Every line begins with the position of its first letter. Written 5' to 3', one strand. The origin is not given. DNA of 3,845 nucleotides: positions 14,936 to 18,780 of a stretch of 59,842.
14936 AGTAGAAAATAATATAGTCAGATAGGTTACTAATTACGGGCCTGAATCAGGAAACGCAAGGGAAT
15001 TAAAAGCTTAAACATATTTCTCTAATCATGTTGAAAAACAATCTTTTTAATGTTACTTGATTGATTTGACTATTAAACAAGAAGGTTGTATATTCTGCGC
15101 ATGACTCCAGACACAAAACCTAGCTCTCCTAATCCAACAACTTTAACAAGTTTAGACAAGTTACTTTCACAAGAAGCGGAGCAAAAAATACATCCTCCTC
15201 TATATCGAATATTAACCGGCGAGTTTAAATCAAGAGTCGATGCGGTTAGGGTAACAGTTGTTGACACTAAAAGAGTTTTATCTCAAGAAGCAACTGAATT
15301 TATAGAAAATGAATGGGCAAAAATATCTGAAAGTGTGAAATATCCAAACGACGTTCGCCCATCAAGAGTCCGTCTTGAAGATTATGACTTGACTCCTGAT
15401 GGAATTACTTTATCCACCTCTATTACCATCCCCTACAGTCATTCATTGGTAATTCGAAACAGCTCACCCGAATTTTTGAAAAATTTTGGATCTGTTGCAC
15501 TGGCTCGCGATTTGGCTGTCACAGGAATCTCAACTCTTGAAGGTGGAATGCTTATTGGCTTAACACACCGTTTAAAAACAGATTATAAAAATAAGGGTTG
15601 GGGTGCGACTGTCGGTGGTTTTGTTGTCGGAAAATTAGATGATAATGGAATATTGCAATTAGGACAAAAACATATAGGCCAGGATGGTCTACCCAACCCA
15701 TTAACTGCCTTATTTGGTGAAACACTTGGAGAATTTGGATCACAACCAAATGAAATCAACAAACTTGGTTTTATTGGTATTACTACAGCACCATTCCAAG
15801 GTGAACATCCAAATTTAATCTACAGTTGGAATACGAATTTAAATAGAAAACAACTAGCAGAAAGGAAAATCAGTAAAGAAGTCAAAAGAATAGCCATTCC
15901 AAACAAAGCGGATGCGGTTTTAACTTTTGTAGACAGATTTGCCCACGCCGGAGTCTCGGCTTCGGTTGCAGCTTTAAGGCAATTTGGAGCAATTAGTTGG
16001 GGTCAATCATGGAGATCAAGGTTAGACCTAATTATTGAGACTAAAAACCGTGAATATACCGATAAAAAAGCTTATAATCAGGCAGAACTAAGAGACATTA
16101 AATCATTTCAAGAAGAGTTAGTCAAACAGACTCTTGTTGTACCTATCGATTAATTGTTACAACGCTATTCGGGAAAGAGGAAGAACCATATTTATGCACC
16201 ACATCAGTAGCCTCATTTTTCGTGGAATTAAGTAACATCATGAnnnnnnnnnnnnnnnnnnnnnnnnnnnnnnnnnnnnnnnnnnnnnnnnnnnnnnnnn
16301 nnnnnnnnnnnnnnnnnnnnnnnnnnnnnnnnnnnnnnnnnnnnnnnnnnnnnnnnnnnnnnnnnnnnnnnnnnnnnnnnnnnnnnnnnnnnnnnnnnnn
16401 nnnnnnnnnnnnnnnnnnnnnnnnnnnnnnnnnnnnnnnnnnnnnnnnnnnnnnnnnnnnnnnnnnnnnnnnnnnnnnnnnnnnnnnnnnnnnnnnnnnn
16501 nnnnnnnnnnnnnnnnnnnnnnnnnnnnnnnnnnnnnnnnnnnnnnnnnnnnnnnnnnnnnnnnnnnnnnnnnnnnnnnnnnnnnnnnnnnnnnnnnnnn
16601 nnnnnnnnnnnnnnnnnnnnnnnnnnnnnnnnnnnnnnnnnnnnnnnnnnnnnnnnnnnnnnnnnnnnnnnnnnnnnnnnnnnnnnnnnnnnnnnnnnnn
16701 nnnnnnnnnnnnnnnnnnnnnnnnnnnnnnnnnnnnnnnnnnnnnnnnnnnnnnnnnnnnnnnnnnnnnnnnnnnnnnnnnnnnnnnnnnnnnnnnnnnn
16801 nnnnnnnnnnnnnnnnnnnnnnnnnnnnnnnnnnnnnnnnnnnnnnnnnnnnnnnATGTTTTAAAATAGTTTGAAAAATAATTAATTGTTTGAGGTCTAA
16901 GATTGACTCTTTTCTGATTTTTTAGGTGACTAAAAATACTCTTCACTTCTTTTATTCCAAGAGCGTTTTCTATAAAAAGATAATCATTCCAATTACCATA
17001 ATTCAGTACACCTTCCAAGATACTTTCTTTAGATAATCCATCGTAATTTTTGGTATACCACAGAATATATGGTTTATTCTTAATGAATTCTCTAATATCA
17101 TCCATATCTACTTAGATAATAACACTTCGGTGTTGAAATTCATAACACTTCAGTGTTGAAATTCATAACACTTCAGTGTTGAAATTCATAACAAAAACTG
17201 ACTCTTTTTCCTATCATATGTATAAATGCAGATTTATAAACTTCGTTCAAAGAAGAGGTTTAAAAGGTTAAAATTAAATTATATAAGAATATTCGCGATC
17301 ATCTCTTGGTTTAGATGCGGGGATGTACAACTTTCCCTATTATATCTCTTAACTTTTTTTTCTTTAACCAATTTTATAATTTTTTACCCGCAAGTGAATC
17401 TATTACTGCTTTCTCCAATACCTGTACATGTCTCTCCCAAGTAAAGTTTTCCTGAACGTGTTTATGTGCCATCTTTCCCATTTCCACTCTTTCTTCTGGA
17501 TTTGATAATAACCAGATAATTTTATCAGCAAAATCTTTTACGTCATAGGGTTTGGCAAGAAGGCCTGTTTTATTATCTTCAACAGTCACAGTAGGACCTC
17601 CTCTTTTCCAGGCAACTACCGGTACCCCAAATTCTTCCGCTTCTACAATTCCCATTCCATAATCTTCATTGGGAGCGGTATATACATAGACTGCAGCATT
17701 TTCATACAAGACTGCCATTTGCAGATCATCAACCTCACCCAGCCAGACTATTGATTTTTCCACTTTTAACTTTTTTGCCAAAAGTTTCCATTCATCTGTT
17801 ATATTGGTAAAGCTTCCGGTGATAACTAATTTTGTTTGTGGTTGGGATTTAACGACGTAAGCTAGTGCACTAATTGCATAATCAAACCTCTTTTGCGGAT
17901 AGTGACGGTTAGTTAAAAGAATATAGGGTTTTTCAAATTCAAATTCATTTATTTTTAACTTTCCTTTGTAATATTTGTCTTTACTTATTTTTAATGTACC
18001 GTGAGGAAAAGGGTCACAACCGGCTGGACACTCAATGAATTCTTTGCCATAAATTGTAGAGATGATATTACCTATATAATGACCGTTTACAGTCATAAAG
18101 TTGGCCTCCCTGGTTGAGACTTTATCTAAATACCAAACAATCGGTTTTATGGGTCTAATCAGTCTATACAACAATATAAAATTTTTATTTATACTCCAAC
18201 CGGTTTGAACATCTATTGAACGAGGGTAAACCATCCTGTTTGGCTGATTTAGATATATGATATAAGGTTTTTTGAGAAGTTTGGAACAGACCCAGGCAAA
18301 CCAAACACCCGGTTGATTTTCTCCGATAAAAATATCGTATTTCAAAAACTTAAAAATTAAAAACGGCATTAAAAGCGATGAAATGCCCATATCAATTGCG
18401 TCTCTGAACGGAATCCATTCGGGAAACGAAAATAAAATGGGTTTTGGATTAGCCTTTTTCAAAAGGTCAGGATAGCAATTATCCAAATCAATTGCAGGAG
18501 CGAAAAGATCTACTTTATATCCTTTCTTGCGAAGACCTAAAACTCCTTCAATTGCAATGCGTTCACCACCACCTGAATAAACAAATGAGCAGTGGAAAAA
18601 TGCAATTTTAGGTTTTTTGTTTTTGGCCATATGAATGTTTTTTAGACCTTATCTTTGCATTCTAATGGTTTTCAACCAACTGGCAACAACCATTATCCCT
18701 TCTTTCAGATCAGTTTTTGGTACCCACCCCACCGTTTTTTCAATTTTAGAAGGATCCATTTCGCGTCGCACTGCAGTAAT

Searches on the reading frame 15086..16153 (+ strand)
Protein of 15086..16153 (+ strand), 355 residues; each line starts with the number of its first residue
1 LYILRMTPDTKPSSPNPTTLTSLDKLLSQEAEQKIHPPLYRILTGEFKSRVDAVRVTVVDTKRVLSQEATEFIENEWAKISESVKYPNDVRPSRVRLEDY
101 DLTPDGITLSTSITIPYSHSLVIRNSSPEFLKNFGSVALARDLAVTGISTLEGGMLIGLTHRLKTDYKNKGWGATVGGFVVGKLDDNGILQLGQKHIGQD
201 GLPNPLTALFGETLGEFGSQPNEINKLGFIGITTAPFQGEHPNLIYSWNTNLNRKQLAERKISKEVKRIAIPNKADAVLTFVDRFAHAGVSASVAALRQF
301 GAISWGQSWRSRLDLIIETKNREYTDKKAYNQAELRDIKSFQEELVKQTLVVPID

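Call 36: search_protein_families(library=pfam, proteins=[window:15086-16153:+], max_evalue=0.001)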
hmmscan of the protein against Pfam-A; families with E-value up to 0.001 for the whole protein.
window:15086-16153:+ (355 aa): 0 families

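Call 64: search_protein_families(library=pfam, proteins=[window:15086-16153:+], max_evalue=10)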
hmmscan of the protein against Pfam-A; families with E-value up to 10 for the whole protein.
window:15086-16153:+ (355 aa): 0 families

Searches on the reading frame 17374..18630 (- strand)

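Call 36: search_protein_families(library=pfam, proteins=[window:17374-18630:-], max_evalue=0.001)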
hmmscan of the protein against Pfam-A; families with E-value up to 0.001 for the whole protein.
window:17374-18630:- (418 aa): 5 families
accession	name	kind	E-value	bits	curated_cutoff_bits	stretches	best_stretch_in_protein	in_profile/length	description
PF00534.26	Glycos_transf_1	-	2.5e-33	115.5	26.4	1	229-390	10-171/172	Glycosyl transferases group 1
PF13692.12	Glyco_trans_1_4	-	1.8e-23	83.8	27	1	235-377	2-142/142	Glycosyl transferases group 1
PF20706.3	GT4-conflict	-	7.4e-08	32.2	26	1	234-404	197-384/385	Family 4 Glycosyltransferase in conflict systems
PF13524.12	Glyco_trans_1_2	-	2.7e-06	27.8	25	1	260-405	9-142/144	Glycosyl transferase-like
PF13439.12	Glyco_transf_4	-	0.0002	21.9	28.5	1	20-195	2-153/170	Glycosyltransferase Family 4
